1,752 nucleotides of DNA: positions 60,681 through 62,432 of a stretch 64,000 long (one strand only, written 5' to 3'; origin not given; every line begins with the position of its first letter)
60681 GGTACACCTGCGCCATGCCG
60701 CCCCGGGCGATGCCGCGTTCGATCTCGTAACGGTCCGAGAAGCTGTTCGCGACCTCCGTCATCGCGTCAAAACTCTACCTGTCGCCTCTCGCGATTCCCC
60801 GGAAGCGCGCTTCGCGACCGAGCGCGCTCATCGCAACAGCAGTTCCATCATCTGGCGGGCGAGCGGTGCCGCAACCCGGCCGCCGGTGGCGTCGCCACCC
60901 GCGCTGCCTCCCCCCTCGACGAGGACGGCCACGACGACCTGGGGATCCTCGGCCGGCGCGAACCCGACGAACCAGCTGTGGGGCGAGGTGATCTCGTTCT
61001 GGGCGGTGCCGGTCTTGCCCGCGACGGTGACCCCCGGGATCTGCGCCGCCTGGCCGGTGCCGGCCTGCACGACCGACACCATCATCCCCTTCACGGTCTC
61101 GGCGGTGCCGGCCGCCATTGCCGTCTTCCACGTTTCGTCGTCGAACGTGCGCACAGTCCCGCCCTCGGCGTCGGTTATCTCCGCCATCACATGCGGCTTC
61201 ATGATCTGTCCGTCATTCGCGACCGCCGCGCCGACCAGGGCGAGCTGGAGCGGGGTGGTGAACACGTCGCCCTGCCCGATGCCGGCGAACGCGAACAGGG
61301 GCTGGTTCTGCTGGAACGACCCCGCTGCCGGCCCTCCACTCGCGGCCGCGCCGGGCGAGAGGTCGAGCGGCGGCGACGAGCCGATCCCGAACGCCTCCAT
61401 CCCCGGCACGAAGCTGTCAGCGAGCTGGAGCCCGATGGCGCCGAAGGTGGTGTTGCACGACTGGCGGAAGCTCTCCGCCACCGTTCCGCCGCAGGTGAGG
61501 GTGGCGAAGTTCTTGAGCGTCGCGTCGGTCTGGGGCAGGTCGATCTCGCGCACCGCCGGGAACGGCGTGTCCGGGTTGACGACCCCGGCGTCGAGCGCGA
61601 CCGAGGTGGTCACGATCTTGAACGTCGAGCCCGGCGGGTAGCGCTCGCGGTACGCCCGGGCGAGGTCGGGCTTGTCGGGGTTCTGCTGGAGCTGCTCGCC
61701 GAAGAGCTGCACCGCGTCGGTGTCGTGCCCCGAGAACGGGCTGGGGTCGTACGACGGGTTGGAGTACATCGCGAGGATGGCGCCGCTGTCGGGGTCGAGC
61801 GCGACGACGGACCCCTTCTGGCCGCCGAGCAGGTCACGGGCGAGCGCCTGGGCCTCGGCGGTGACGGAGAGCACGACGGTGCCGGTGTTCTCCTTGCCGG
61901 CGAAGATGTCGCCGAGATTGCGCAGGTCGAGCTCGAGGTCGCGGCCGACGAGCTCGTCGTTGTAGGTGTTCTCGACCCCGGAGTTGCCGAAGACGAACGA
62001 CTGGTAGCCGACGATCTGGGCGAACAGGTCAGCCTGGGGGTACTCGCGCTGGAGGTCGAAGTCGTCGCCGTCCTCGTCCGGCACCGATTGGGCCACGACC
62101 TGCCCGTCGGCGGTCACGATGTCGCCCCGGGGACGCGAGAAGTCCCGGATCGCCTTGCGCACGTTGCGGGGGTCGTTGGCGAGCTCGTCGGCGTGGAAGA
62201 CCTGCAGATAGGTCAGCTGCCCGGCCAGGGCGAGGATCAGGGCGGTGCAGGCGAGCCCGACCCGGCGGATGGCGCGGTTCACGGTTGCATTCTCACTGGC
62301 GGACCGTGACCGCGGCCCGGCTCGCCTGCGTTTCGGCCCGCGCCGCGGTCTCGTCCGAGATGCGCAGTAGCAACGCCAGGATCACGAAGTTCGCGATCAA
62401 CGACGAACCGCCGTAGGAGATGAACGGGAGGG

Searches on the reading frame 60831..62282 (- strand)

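Call 55: search_protein_families(library=pfam, proteins=[window:60831-62282:-], max_evalue=0.00001)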
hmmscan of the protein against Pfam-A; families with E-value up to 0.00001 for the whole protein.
window:60831-62282:- (484 aa): 2 families
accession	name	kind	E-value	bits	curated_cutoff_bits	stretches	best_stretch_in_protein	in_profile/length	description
PF00905.27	Transpeptidase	-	8.8e-60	202.9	22.1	1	157-480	1-299/299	Penicillin binding protein transpeptidase domain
PF21922.1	PBP_dimer_2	-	1.1e-21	77.3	27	1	52-137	1-83/83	Penicillin binding protein A dimerisation domain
